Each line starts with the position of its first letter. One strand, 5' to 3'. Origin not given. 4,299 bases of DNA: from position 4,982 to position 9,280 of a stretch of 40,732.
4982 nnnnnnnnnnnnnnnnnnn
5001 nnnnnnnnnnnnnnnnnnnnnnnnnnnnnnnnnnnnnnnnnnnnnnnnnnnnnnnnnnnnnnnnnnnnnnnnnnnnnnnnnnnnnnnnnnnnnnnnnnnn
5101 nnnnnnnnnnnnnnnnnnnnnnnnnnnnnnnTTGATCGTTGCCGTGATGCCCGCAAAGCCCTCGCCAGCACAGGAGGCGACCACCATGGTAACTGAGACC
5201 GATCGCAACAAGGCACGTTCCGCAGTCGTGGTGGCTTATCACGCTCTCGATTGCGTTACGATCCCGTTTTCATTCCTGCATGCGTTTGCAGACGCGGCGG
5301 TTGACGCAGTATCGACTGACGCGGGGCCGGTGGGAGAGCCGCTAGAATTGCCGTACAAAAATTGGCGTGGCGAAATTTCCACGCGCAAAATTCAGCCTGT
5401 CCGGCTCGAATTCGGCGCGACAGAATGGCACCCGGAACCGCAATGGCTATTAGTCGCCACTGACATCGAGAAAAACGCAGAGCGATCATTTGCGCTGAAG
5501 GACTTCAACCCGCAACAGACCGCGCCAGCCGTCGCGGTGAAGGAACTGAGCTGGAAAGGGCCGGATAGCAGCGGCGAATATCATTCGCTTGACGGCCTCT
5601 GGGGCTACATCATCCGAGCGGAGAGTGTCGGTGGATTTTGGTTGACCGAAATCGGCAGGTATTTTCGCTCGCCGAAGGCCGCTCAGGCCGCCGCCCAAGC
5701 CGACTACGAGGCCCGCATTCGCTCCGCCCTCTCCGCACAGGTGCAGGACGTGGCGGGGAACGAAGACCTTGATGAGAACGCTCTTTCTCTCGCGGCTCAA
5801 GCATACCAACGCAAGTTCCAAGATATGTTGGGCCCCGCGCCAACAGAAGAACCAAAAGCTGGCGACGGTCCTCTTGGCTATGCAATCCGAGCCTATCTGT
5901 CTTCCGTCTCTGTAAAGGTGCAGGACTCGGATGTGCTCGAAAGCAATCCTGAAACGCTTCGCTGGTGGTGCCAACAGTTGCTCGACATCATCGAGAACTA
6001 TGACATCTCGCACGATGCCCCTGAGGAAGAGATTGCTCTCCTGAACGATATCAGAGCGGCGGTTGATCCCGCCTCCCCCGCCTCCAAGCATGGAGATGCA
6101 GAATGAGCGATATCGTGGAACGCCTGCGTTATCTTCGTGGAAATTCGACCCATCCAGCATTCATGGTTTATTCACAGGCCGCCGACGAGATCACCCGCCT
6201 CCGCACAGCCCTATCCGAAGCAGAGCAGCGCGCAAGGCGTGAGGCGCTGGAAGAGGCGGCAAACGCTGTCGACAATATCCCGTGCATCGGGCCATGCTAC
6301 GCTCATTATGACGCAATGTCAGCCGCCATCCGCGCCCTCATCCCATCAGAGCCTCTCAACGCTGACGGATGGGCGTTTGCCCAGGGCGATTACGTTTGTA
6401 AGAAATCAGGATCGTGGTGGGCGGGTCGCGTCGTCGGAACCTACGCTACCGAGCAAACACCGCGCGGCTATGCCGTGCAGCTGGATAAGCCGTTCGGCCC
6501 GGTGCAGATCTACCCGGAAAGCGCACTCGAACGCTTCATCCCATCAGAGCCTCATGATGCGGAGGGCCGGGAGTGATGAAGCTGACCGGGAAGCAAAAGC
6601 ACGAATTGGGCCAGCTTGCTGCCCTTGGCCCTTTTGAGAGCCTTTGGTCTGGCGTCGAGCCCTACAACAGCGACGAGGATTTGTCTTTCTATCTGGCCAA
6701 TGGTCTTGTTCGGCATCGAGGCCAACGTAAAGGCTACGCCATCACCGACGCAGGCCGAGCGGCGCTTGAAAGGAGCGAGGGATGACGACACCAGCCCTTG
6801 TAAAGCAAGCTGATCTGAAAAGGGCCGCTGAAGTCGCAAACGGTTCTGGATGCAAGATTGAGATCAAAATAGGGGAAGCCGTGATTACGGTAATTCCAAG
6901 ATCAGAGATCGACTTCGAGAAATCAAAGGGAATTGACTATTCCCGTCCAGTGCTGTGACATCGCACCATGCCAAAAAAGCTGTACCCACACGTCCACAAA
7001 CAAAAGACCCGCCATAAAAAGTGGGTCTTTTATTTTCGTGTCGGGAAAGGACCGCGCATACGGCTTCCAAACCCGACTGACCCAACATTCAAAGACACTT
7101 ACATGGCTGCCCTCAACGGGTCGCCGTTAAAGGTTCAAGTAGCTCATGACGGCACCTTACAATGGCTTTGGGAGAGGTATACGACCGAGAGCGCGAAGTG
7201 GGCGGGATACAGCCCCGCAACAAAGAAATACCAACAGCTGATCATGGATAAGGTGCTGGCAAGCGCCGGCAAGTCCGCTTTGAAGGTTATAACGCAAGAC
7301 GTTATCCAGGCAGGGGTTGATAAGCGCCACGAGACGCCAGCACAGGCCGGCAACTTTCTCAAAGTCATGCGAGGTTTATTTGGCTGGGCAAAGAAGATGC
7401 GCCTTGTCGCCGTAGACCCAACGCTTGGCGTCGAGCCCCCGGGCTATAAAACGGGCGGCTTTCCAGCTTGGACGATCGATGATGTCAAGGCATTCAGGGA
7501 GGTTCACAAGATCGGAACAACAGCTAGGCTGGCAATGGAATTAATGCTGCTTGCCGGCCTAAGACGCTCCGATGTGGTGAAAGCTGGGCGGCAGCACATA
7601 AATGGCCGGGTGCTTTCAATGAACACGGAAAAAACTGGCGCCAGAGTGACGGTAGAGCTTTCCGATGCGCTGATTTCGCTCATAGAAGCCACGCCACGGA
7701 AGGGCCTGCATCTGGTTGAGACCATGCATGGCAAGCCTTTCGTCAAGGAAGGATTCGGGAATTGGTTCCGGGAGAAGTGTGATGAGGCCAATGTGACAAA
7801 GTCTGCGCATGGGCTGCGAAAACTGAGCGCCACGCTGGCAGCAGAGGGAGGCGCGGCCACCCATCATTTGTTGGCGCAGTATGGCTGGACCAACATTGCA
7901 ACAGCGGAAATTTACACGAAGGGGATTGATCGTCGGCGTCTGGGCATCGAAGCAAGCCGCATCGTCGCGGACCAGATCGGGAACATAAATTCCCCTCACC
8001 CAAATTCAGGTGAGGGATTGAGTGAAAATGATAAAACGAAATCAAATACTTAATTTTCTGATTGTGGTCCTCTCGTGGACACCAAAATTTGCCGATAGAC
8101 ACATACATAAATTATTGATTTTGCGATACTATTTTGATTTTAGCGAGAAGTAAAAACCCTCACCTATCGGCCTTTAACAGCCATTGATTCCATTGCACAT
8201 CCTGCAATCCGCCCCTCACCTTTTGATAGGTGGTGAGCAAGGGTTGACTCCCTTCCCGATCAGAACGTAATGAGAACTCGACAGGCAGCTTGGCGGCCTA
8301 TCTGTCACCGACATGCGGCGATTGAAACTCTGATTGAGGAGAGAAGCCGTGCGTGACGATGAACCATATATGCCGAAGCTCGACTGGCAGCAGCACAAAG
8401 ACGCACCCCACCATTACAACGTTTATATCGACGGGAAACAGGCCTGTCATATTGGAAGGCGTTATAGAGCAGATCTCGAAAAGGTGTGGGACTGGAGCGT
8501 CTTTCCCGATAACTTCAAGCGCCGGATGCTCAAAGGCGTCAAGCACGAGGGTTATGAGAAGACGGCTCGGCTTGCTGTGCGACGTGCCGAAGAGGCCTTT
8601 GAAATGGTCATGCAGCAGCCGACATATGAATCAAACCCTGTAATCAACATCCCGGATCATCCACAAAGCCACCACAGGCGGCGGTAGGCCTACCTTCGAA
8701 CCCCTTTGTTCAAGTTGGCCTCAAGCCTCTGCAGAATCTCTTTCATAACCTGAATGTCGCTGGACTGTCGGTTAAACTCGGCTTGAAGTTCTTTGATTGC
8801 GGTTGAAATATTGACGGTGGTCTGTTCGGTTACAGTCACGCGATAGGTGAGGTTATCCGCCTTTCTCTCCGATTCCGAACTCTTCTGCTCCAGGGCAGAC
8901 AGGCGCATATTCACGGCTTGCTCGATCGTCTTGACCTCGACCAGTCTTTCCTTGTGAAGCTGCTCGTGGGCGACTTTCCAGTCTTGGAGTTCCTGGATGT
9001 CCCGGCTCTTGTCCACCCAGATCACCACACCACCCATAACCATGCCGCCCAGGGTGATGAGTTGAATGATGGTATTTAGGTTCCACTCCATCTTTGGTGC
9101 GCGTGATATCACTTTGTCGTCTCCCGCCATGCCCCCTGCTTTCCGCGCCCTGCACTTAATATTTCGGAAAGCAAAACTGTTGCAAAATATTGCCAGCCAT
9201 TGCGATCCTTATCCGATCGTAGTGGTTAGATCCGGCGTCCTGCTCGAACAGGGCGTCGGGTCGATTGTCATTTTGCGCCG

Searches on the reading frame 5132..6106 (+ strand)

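Call 10: search_protein_families(library=pfam, proteins=[window:5132-6106:+], max_evalue=0.01)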
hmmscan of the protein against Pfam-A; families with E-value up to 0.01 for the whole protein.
window:5132-6106:+ (324 aa): 1 family
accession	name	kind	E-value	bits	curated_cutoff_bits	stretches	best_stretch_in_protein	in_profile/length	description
PF13280.12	WYL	-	0.0025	18.2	21.8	1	69-123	14-63/70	WYL domain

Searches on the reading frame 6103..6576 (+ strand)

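Call 10: search_protein_families(library=pfam, proteins=[window:6103-6576:+], max_evalue=0.01)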
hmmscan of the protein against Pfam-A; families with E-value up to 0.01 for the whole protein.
window:6103-6576:+ (157 aa): 1 family
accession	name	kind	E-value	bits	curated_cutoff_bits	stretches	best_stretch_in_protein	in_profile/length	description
PF06442.17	DHFR_2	-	4.8e-17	62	25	1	91-144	23-76/78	R67 dihydrofolate reductase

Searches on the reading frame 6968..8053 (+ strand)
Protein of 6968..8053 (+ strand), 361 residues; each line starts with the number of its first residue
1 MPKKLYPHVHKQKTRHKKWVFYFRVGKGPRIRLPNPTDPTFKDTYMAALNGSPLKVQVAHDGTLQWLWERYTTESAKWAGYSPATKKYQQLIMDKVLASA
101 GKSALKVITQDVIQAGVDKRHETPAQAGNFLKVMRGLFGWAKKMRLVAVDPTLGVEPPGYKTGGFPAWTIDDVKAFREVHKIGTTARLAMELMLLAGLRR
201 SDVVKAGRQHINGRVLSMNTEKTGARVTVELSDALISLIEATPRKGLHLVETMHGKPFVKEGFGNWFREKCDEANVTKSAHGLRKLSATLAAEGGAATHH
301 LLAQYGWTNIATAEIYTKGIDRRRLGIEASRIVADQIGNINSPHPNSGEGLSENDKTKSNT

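Call 10: search_protein_families(library=pfam, proteins=[window:6968-8053:+], max_evalue=0.01)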
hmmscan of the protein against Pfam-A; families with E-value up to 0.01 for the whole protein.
window:6968-8053:+ (361 aa): 1 family
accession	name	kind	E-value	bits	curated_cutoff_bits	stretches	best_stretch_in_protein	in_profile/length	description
PF00589.27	Phage_integrase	-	5.8e-12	46.2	27.1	1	180-318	18-167/172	Phage integrase family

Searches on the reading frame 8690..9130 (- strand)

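Call 32: search_protein_families(library=pfam, alignment_id=A2, max_evalue=0.001)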
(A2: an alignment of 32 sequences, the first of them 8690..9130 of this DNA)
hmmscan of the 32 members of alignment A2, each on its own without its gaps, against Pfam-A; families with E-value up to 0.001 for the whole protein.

A. member 1, window:8690-9130:- (146 aa): 0 families

B. families by the number of members that match (of 32 scanned): 5 families
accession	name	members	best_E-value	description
PF00959.24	Phage_lysozyme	1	6.3e-21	Phage lysozyme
PF13392.12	HNH_3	1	2e-15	HNH endonuclease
PF13884.11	Peptidase_S74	1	2.2e-09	Chaperone of endosialidase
PF24175.2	SU10_adaptor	1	7.1e-08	SU10 adaptor protein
PF21916.1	mtd_2nd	1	0.00054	Mtd second domain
